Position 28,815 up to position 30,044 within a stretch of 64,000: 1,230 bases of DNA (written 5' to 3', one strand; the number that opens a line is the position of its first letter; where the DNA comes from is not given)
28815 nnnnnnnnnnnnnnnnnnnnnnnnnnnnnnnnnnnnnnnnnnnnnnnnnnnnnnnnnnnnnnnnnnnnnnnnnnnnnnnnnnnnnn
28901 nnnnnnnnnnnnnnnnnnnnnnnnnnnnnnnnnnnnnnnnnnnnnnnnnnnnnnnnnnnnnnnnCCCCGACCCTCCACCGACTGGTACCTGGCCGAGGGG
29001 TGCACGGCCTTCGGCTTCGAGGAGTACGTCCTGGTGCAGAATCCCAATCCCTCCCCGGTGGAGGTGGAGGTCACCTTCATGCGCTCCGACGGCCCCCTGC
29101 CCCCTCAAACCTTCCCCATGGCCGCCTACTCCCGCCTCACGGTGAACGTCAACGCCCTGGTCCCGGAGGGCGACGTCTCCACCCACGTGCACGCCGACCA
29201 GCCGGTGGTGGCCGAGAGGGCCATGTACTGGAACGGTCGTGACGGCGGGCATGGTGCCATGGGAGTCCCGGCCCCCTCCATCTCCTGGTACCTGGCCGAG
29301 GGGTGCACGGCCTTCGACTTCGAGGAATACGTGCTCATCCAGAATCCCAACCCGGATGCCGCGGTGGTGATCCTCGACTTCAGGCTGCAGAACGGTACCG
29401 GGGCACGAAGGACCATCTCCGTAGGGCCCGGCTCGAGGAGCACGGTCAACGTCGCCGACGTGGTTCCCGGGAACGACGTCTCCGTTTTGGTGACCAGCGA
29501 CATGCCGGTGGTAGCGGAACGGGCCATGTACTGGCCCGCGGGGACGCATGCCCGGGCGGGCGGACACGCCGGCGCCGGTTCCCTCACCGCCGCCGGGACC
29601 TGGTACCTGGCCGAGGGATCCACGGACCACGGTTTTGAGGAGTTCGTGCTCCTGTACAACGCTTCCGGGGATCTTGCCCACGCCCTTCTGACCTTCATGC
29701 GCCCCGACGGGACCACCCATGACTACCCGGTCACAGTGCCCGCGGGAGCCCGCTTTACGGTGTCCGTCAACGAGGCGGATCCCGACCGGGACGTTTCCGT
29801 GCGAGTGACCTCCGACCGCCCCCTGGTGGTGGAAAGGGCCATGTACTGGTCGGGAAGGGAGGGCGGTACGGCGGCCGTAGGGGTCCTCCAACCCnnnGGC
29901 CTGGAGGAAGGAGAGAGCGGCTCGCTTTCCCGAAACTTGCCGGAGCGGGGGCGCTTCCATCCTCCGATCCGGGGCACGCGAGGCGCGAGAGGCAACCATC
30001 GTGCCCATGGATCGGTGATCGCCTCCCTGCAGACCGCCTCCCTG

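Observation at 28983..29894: Unassigned ~100-aa domain (WY[LF]AEG ... NPNP ... VAERAMY[WF]) repeated 3x on a protease and 4x on a SpoIID-like protein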

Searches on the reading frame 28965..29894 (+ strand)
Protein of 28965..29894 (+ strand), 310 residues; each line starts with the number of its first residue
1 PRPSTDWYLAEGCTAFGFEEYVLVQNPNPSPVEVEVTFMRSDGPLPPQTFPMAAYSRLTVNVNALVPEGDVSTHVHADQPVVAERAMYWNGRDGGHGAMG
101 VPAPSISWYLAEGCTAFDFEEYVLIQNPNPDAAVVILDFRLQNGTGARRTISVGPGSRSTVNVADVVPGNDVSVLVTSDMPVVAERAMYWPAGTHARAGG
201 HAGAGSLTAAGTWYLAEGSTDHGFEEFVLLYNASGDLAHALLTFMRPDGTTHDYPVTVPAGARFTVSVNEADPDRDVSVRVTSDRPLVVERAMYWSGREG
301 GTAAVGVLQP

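Call 44: predict_structure(alignment_id=A3)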
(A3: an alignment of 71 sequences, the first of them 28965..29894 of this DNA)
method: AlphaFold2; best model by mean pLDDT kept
length: 310 residues; sequences in the alignment: 71
mean_pLDDT: 96.6   pTM: 0.92
mean pLDDT of the five models: 96.6, 96.3, 96.2, 96.1, 95.8
residues with pLDDT >= 90: 297; 70-90: 11; 50-70: 2; < 50: 0
segments of 3 or more residues with pLDDT < 50: none
pLDDT, mean of each block of 10 residues (from residue 1): 89 97 98 99 98 98 98 98 97 94 98 96 98 99 96 99 98 98 98 89 96 96 97 97 98 98 98 97 98 93 90
secondary structure, 60 per line:
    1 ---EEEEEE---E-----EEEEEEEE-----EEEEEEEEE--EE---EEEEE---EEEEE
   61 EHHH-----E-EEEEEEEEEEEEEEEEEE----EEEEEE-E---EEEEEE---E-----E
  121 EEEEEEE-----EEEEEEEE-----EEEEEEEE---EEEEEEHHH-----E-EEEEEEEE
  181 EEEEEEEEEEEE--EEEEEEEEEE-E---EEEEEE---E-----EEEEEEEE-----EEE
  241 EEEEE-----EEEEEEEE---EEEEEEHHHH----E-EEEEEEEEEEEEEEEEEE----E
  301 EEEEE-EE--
elements in order: E4-9 E19-26 E32-40 E48-52 E56-61 E72-89 E94-99 E105-110 E120-127 E133-140 E146-153 E157-162 E173-192 E195-204 E210-215 E225-232 E238-245 E251-258 E262-267 H268-271 E278-295 E300-305

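Call 47: fold_search(model_id=the predicted structure, library=pdb)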
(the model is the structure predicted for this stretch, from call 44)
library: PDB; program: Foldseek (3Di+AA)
matches with E <= 10: 1677; with E <= 0.001: 191
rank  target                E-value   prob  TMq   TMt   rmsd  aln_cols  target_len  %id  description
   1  1nc7_B                6.6e-09  1.00  0.31  0.78   2.6       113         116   16  Crystal Structure of Thermotoga maritima 1070 (released 2003-07-01)
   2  1nc7_D                1.4e-08  1.00  0.31  0.78   2.2       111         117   14  Crystal Structure of Thermotoga maritima 1070 (released 2003-07-01)
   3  1nc7_A                1.5e-08  1.00  0.31  0.79   2.2       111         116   14  Crystal Structure of Thermotoga maritima 1070 (released 2003-07-01)
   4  9u60_E                1.6e-07  0.72  0.17  0.05  22.4       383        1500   10  C3 convertases zymogen C4b2 in loading state (released 2026-01-14)
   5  2ii8_F                2.7e-07  1.00  0.24  0.78   3.1        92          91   29  Anabaena sensory rhodopsin transducer (released 2007-03-20)
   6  9jsg                  3.6e-07  0.82  0.21  0.13  38.6       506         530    7  Clostridium perfringens iota toxin pore Ib in pore state (released 2025-05-14)
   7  2ii8_A                4.7e-07  1.00  0.25  0.76   3.5        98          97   30  Anabaena sensory rhodopsin transducer (released 2007-03-20)
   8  8d74_B                5.5e-07  0.51  0.15  0.12  27.4       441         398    8  Cryo-EM structure of human CNTF signaling complex: model containing the interaction core region (released 2023-03-29)
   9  2ii7_H                9.8e-07  1.00  0.25  0.70   1.4        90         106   26  Anabaena sensory rhodopsin transducer (released 2007-03-20)
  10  2ii8_D                9.8e-07  1.00  0.25  0.74   2.1        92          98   26  Anabaena sensory rhodopsin transducer (released 2007-03-20)
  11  2ii8_C                1.1e-06  1.00  0.24  0.76   1.9        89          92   26  Anabaena sensory rhodopsin transducer (released 2007-03-20)
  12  7mrn_A                1.2e-06  0.51  0.15  0.16  22.7       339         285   12  Mouse CNTN5 APP complex (released 2022-01-05)
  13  2ii9_C                1.3e-06  1.00  0.24  0.75   2.0        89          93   25  Anabaena sensory rhodopsin transducer (released 2007-03-20)
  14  8v2b_B                1.3e-06  0.44  0.15  0.09  20.1       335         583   15  Cryo-EM structure of mouse type II OSM receptor complex: model for full extracellular assembly (released 2024-11-20)
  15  5e7l                  1.3e-06  0.33  0.13  0.13  22.8       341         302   11  Crystal structure of mouse CNTN2 FN1-FN3 domains (released 2016-08-31)
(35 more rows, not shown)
